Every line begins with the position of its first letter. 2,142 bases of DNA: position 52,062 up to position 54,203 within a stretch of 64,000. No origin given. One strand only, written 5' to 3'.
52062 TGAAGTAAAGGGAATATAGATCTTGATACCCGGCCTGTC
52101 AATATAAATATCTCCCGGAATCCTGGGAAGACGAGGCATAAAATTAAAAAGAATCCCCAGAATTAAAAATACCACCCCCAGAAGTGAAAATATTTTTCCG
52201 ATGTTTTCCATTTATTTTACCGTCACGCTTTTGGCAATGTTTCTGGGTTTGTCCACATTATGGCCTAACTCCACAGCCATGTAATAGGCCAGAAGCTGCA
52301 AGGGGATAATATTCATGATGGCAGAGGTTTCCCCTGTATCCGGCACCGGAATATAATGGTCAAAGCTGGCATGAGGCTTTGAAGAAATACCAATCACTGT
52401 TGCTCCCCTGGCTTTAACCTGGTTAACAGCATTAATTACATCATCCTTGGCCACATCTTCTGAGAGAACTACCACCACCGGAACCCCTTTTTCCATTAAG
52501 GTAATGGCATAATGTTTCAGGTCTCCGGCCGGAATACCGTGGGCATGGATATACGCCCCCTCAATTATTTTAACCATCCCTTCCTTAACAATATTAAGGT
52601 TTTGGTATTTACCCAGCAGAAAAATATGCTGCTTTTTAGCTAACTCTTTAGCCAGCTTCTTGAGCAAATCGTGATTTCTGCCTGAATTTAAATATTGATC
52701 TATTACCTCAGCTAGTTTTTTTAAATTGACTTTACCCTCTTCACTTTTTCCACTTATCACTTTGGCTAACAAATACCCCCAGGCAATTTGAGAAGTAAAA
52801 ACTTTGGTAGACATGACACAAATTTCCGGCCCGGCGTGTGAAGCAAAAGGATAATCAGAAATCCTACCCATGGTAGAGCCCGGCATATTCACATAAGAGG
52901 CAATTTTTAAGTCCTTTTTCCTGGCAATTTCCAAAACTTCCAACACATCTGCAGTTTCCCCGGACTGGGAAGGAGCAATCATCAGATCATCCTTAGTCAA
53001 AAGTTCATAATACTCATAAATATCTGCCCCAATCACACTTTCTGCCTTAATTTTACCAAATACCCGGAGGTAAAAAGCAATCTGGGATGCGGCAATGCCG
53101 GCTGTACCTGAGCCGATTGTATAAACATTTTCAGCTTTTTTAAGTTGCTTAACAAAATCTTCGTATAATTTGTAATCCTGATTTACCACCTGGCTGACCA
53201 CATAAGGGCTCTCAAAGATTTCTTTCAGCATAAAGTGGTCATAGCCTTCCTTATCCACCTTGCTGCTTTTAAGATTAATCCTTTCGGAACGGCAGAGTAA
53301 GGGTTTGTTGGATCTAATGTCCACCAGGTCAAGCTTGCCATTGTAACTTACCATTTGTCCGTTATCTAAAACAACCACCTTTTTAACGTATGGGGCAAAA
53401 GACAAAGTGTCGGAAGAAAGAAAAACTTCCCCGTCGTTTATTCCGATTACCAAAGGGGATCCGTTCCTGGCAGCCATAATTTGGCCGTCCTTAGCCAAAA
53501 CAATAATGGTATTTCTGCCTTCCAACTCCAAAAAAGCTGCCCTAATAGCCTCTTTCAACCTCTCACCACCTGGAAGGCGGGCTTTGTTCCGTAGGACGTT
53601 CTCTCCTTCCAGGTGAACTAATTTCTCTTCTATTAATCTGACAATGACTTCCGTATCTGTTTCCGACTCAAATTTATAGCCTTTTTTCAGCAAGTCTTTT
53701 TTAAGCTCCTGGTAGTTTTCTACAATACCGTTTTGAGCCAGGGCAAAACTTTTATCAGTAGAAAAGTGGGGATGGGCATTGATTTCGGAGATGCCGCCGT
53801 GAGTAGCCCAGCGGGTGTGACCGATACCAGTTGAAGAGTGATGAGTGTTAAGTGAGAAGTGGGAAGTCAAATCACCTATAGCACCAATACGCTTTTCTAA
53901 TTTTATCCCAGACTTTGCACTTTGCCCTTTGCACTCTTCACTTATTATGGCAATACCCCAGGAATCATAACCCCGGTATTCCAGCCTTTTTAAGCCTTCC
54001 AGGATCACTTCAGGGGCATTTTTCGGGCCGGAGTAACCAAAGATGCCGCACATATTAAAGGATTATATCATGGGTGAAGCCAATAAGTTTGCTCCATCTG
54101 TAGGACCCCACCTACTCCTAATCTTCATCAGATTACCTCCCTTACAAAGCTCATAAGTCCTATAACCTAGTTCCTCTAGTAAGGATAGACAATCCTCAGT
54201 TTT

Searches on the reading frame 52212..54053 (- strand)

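Call 37: search_protein_families(library=pfam, proteins=[window:52212-54053:-])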
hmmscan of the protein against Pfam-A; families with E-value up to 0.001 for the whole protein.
window:52212-54053:- (613 aa): 5 families
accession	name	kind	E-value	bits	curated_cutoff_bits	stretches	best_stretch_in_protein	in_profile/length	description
PF01380.27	SIS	-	3.1e-37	127.7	25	2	304-430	2-129/131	SIS domain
PF13522.11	GATase_6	-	1.2e-15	58.1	27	1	72-177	9-99/130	Glutamine amidotransferase domain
PF13537.11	GATase_7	-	9.1e-12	45.5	25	1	90-206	10-107/123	Glutamine amidotransferase domain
PF13580.11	SIS_2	-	1.6e-06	28.6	27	0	333-384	83-133/138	SIS domain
PF13230.11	GATase_4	-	0.00019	20.9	23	1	69-201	67-190/272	Glutamine amidotransferases class-II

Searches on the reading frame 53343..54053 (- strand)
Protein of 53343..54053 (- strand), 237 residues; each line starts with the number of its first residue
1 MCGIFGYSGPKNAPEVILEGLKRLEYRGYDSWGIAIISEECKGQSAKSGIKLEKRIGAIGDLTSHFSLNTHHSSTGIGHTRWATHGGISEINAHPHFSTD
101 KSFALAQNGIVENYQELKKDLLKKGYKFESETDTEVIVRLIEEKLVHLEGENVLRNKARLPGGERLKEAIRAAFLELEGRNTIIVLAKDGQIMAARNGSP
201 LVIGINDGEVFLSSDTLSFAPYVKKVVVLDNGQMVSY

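Call 66: search_solved_structures(query=window:53343-54053:-, show_alignments=2)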
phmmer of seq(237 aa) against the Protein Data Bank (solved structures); distinct sequences matched with E-value up to 0.001: 19.
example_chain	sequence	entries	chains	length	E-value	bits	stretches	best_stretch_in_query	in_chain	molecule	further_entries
1xff_A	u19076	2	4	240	1.8e-44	155.1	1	2-234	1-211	Glucosamine--fructose-6-phosphate aminotransferase [isomerizing]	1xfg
4amv_A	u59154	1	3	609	5.1e-44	153.6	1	1-234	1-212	GLUCOSAMINE--FRUCTOSE-6-PHOSPHATE AMINOTRANSFERASE [ISOMER IZING]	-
2j6h_A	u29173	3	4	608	3.3e-43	150.9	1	2-234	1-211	GLUCOSAMINE-FRUCTOSE-6-PHOSPHATE AMINOTRANSFERASE | GLUCOSAMINE--FRUCTOSE-6-PHOSPHATE AMINOTRANSFERASE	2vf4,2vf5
1jxa_A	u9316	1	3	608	3.3e-43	150.9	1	2-234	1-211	glucosamine 6-phosphate synthase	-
3ooj_A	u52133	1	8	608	3e-42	147.8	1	3-234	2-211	Glucosamine/fructose-6-phosphate aminotransferase, isomerizing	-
6zmj_A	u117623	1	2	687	2.9e-29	105.3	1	1-216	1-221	Glutamine--fructose-6-phosphate aminotransferase [isomerizing] 1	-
6r4h_A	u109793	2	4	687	3.9e-29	104.9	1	1-216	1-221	Glutamine--fructose-6-phosphate aminotransferase [isomerizing] 1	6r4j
6r4e_A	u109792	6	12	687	4e-29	104.9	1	1-216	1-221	Glutamine--fructose-6-phosphate aminotransferase [isomerizing] 1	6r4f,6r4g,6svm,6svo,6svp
6r4i_A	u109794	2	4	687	4e-29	104.9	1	1-216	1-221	Glutamine--fructose-6-phosphate aminotransferase [isomerizing] 1 | Glutamine--fructose-6-phosphate-aminotransferase [isomerizing] 1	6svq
6zmk_A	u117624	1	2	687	4e-29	104.9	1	1-216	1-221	Glutamine--fructose-6-phosphate aminotransferase [isomerizing] 1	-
7ndl_A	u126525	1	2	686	6.6e-28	100.9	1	2-216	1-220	Isoform 2 of Glutamine-fructose-6-phosphate aminotransferase [isomerizing] 1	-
1ao0_A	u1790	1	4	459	6.2e-14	55.2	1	2-158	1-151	GLUTAMINE PHOSPHORIBOSYLPYROPHOSPHATE AMIDOTRANSFERASE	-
1gph_1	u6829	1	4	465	6.3e-14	55.2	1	2-158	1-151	GLUTAMINE PHOSPHORIBOSYL-PYROPHOSPHATE AMIDOTRANSFERASE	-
8w7d_A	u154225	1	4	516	2.3e-10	43.5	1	1-146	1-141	Amidophosphoribosyltransferase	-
9q0n_A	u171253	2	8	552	2.9e-10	43.2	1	11-141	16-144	Amidophosphoribosyltransferase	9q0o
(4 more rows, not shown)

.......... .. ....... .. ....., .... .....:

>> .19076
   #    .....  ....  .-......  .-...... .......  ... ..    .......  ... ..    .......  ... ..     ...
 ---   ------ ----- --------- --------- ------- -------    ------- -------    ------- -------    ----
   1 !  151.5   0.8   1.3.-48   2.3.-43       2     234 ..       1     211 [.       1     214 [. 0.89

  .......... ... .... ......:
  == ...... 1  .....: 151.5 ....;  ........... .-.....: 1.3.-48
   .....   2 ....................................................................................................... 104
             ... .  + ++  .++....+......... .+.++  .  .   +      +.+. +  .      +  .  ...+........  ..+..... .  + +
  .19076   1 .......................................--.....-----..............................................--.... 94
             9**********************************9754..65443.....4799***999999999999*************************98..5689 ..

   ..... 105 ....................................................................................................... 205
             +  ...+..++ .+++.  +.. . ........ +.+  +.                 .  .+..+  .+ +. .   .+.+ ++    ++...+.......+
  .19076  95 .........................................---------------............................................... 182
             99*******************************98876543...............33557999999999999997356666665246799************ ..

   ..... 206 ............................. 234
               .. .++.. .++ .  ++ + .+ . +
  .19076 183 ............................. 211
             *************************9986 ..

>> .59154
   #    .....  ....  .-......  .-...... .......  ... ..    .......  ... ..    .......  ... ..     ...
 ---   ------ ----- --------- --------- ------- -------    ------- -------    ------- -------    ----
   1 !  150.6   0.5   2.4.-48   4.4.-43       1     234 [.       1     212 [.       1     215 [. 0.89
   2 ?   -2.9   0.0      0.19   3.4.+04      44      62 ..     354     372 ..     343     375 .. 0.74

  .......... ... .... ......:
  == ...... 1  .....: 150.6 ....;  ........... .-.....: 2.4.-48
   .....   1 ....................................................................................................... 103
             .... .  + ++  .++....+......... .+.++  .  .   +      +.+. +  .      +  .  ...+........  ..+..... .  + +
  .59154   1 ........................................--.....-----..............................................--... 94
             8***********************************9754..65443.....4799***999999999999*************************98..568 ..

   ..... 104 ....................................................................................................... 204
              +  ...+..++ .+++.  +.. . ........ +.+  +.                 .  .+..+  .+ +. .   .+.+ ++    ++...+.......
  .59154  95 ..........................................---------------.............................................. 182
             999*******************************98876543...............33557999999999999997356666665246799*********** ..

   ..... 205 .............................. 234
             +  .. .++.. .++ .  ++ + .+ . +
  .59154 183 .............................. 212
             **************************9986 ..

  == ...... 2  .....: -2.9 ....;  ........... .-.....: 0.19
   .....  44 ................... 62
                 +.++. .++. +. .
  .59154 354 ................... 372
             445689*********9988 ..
